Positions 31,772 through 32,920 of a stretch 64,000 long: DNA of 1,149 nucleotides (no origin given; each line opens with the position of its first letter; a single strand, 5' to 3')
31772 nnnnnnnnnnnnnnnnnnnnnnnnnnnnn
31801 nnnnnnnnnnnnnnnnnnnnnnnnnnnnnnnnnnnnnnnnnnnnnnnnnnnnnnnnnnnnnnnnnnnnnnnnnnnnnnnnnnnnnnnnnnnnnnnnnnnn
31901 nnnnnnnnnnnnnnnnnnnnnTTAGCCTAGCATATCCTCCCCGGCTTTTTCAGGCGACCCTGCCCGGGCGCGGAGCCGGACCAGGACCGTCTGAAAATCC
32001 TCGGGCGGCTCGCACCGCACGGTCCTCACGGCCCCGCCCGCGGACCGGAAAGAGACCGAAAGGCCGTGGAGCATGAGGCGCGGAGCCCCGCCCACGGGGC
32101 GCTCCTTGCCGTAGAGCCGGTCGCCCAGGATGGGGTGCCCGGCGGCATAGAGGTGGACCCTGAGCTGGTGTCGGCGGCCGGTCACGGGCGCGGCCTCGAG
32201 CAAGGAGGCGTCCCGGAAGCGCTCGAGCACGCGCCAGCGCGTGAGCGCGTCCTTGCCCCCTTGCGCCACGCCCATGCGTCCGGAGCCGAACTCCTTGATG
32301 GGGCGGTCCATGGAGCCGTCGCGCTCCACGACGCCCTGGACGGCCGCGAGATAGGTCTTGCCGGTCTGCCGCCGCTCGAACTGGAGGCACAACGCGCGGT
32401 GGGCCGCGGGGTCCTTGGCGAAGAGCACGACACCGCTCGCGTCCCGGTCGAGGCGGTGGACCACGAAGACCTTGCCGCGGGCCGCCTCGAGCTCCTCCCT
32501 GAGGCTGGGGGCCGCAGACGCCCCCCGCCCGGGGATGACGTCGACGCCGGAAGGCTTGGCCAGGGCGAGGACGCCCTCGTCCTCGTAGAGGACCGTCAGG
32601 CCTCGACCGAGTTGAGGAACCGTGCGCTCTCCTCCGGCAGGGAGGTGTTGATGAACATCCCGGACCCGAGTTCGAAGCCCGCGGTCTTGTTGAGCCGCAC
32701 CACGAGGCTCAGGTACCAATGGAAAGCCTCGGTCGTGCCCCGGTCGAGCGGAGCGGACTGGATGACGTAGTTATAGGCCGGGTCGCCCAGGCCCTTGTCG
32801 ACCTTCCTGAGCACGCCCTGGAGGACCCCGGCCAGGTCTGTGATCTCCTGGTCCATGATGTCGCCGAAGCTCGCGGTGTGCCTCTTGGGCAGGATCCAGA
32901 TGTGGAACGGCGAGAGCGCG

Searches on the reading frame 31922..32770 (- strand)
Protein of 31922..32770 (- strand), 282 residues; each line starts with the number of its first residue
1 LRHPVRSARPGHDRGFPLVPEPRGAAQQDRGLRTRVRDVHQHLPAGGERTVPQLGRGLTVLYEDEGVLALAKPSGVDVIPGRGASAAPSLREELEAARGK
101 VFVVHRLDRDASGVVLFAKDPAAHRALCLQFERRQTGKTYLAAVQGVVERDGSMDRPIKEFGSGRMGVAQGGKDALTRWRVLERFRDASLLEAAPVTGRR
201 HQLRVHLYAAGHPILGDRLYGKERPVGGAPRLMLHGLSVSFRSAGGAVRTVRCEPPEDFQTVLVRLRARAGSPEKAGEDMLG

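Call 46: search_protein_families(library=pfam, proteins=[window:31922-32770:-], max_evalue=0.001)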
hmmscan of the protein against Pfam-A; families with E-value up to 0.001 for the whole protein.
window:31922-32770:- (282 aa): 1 family
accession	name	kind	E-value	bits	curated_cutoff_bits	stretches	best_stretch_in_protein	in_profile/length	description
PF00849.27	PseudoU_synth_2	-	1.1e-30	107.2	26.8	1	67-207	2-150/152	RNA pseudouridylate synthase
